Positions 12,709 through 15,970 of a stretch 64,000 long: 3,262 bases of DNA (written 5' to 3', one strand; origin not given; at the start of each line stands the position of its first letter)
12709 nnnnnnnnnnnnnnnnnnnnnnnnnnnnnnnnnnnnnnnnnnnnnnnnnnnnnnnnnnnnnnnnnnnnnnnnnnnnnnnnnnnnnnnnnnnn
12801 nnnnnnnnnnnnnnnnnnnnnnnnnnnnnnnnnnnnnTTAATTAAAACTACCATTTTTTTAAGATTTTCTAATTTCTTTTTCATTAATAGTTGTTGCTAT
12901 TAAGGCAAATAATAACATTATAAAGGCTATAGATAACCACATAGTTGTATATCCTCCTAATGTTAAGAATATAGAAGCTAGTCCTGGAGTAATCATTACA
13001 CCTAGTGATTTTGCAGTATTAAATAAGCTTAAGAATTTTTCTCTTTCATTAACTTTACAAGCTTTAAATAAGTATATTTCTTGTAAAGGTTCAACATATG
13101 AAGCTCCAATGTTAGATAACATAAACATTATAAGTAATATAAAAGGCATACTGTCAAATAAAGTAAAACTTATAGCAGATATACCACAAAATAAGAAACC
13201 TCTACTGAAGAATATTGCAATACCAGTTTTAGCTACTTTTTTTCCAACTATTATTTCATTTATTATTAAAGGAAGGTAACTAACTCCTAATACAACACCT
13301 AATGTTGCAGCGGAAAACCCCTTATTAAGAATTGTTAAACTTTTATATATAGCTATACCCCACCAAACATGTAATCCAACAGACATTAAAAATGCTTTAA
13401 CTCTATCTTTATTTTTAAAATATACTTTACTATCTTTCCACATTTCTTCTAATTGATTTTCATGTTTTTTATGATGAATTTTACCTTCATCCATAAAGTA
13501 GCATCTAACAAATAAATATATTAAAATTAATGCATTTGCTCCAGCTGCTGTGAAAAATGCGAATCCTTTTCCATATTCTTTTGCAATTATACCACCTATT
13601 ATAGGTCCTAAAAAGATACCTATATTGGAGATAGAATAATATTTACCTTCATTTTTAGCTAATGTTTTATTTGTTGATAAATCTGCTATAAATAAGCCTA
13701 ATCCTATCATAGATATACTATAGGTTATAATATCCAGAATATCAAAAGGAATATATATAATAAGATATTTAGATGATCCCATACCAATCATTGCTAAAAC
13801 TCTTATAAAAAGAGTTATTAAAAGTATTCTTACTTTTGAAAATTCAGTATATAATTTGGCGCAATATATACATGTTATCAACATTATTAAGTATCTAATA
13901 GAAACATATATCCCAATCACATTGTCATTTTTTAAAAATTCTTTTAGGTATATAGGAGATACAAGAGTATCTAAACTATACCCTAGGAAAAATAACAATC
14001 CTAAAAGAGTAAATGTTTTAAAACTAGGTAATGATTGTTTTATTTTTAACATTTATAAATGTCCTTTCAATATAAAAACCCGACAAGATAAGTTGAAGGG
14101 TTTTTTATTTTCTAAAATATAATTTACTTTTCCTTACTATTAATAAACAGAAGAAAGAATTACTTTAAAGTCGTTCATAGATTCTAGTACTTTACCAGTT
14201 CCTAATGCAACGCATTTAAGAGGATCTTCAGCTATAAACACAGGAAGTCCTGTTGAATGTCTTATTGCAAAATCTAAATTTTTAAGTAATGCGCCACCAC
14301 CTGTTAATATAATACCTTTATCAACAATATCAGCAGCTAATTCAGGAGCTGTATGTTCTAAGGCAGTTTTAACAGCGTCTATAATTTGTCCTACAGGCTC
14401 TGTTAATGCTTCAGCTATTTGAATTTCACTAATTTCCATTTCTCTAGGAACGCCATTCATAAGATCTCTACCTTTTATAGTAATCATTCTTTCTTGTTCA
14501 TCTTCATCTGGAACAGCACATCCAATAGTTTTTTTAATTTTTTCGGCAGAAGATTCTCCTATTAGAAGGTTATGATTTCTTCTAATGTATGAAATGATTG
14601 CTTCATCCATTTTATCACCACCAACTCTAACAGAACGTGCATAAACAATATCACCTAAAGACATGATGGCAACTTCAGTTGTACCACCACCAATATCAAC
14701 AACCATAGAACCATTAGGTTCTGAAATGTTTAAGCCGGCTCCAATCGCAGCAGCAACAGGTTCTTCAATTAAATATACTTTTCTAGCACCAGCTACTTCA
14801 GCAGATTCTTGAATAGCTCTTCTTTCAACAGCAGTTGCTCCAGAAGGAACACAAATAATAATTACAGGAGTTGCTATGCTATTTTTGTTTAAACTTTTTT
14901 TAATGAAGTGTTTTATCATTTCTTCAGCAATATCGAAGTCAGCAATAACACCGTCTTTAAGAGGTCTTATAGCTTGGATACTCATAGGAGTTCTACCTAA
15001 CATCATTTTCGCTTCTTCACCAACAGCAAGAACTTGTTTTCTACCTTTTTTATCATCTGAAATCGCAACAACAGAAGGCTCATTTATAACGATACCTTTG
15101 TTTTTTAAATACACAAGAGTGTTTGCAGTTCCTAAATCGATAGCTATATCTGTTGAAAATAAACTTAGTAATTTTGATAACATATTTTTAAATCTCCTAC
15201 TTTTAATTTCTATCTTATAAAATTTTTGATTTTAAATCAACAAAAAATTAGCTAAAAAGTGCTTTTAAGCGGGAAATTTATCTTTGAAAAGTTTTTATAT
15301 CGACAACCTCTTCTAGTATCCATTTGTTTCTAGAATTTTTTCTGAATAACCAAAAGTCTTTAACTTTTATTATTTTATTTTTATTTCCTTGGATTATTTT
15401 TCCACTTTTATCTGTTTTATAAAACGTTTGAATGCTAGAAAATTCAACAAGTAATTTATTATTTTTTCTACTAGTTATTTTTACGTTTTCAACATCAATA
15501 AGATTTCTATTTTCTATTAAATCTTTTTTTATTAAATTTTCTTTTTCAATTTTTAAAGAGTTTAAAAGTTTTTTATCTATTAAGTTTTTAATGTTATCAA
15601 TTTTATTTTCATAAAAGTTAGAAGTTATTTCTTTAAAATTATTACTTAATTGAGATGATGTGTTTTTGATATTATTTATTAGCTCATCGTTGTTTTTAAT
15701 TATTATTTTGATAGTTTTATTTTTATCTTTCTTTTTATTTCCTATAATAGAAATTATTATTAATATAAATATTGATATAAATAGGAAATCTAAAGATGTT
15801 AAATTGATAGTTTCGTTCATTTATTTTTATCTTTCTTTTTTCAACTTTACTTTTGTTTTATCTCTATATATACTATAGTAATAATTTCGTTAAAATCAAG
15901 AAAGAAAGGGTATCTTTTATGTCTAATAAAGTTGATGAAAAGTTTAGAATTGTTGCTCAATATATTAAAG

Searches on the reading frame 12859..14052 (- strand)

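Call 6: search_protein_families(library=pfam, proteins=[window:12859-14052:-], max_evalue=0.001)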
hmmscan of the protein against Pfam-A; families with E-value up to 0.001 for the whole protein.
window:12859-14052:- (397 aa): 1 family
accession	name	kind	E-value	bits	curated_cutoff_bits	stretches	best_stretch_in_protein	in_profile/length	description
PF07690.21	MFS_1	-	3.5e-29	102.3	33.4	2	16-298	3-287/347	Major Facilitator Superfamily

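Call 75: search_protein_families(library=ncbifam, proteins=[window:12859-14052:-], max_evalue=0.00001)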
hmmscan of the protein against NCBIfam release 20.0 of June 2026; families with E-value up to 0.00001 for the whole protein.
window:12859-14052:- (397 aa): 3 families
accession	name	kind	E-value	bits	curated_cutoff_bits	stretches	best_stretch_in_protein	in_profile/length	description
TIGR00880.1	2_A_01_02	superfamily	2.3e-11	44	131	1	47-181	1-135/141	multidrug resistance protein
TIGR00881.1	2A0104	subfamily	2.2e-08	33.6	407.75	0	244-389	24-170/379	phosphoglycerate transporter protein PgtP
NF007472.0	PRK10054.1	equivalog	2.8e-07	29.9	582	1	33-297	31-292/395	efflux MFS transporter YdeE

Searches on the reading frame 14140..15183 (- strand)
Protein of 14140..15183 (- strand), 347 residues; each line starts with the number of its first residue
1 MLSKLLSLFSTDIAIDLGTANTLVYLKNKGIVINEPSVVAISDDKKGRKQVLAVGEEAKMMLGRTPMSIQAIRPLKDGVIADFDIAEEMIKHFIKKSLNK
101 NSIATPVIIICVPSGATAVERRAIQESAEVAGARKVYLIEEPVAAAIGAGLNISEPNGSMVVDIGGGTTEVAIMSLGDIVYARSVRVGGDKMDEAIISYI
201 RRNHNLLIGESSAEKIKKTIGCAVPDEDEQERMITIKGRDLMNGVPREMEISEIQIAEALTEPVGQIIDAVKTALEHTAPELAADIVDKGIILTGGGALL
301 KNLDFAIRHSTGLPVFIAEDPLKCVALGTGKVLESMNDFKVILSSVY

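Call 6: search_protein_families(library=pfam, proteins=[window:14140-15183:-], max_evalue=0.001)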
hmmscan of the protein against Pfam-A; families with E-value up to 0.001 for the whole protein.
window:14140-15183:- (347 aa): 6 families
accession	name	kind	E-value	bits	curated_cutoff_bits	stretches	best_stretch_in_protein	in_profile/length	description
PF06723.19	MreB_Mbl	-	4.2e-147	489.7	27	1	11-339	2-325/327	MreB/Mbl protein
PF14450.12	FtsA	-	1.7e-15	57.9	31.8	1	160-320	1-112/127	Cell division protein FtsA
PF00022.25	Actin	-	3.6e-15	55.9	27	1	36-205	31-192/410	Actin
PF00012.26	HSP70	-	1.8e-14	53.3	20.6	1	94-328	125-367/599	Hsp70 protein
PF11104.14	PilM_2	-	3.7e-09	36.4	27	1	160-216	183-235/340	Type IV pilus assembly protein PilM;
PF06277.17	EutA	-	5.1e-06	26.1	27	1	74-213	53-203/475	Ethanolamine utilisation protein EutA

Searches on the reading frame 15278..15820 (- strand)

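Call 6: search_protein_families(library=pfam, proteins=[window:15278-15820:-], max_evalue=0.001)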
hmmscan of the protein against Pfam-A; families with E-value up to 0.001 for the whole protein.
window:15278-15820:- (180 aa): 1 family
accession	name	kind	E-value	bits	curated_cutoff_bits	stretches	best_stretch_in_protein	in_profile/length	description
PF04280.21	Tim44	-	4.7e-14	53.2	29.6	1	58-171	24-144/147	Tim44-like domain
